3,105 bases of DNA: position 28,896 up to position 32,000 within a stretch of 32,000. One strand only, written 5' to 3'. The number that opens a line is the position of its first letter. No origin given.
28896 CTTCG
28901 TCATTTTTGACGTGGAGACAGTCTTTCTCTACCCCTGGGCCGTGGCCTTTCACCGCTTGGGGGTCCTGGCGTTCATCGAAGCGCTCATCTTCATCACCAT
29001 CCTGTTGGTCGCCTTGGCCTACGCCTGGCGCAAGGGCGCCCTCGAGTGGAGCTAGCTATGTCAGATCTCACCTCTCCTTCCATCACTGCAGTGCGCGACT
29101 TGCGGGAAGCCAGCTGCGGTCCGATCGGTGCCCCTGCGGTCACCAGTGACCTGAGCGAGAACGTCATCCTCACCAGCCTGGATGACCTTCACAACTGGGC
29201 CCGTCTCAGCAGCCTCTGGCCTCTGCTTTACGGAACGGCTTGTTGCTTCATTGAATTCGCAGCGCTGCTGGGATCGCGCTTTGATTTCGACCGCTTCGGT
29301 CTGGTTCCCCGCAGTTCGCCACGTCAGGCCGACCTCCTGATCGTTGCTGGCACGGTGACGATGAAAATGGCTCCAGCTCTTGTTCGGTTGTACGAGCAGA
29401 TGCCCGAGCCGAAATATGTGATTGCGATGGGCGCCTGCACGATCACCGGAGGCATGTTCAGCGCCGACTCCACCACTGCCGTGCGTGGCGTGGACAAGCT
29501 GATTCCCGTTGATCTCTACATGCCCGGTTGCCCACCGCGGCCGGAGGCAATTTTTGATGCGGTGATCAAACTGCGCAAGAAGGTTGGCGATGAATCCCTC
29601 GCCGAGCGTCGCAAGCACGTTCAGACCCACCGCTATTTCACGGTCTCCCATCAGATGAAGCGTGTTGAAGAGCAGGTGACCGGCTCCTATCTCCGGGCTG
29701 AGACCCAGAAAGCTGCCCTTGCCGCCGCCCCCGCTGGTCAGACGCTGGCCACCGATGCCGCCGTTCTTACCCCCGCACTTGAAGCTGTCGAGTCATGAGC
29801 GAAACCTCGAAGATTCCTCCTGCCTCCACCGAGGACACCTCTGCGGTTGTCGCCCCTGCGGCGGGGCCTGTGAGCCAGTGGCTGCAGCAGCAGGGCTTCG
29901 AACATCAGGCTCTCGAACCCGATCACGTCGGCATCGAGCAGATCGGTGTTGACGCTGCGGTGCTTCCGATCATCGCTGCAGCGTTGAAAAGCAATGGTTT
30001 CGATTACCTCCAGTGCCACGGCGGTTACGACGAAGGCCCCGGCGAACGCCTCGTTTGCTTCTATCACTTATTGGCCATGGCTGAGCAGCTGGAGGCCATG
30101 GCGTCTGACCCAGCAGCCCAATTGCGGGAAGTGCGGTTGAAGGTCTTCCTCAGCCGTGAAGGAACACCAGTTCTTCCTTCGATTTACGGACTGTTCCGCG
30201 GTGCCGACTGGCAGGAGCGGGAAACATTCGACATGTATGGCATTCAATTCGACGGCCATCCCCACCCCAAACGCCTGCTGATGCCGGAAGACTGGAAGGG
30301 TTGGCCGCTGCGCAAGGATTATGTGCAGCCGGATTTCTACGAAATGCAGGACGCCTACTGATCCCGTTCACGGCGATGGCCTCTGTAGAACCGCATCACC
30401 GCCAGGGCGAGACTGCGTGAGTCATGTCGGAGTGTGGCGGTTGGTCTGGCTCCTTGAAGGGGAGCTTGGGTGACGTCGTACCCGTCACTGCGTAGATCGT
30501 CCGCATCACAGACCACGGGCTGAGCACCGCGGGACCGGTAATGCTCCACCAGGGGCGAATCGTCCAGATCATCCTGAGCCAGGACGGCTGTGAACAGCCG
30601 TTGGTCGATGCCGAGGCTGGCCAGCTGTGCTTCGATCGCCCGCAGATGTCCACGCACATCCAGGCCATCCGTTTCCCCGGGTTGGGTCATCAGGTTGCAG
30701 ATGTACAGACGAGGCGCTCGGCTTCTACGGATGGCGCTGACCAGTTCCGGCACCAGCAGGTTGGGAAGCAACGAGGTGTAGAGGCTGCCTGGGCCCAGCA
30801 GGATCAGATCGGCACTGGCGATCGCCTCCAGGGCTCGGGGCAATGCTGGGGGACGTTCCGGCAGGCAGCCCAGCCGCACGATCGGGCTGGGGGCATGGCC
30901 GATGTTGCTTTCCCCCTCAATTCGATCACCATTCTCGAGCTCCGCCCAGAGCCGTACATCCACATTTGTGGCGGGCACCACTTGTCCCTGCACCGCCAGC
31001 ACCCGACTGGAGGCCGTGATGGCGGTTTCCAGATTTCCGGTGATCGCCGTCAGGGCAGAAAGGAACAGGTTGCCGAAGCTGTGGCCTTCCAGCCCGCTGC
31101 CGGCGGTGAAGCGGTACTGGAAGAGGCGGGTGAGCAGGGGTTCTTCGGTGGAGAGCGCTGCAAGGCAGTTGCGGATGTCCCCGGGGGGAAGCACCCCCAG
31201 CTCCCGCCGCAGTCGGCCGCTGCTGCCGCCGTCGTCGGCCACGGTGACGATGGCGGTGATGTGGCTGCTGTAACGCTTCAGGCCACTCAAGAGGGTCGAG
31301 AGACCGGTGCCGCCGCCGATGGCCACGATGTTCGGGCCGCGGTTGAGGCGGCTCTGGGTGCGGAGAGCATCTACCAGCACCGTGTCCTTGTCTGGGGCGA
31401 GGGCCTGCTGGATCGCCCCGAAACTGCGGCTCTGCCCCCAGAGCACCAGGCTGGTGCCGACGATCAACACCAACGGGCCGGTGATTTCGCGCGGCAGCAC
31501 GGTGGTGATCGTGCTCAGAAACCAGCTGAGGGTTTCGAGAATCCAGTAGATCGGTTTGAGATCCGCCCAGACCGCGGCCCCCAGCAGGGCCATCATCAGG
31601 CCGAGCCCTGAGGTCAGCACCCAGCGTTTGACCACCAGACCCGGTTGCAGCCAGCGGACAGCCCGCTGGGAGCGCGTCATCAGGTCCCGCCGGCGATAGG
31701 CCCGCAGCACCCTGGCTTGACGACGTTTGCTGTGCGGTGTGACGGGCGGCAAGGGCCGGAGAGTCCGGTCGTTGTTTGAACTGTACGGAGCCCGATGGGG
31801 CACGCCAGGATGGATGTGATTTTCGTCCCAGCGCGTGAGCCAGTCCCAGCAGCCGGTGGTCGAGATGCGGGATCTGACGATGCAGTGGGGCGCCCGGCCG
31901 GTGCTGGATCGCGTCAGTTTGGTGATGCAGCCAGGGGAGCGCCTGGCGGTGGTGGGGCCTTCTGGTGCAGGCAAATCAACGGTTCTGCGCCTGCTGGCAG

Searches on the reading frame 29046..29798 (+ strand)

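Call 50: search_protein_families(library=pfam, proteins=[window:29046-29798:+], max_evalue=0.00001)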
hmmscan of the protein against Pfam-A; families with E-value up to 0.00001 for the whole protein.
window:29046-29798:+ (250 aa): 1 family
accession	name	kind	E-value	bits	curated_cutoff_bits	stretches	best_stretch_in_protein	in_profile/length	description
PF01058.29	Oxidored_q6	-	4.5e-30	104.4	27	1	66-176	1-128/128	NADH ubiquinone oxidoreductase, 20 Kd subunit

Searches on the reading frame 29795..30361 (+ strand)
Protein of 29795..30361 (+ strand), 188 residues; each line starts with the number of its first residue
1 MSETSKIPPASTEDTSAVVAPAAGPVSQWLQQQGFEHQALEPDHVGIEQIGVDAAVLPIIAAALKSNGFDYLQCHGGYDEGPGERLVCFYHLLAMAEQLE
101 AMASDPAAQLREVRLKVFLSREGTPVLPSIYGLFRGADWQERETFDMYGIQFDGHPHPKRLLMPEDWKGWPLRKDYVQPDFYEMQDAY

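Call 50: search_protein_families(library=pfam, proteins=[window:29795-30361:+], max_evalue=0.00001)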
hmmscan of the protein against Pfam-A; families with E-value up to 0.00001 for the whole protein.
window:29795-30361:+ (188 aa): 1 family
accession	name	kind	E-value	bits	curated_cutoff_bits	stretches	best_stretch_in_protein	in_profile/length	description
PF00329.25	Complex1_30kDa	-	2.5e-37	128.6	22.5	1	52-179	3-121/124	Respiratory-chain NADH dehydrogenase, 30 Kd subunit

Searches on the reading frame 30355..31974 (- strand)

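Call 50: search_protein_families(library=pfam, proteins=[window:30355-31974:-], max_evalue=0.00001)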
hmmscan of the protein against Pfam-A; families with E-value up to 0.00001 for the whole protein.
window:30355-31974:- (539 aa): 1 family
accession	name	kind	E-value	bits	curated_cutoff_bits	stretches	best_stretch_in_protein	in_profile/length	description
PF01933.23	CofD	-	1.3e-110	369.6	30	1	216-506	1-289/290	2-phospho-L-lactate transferase CofD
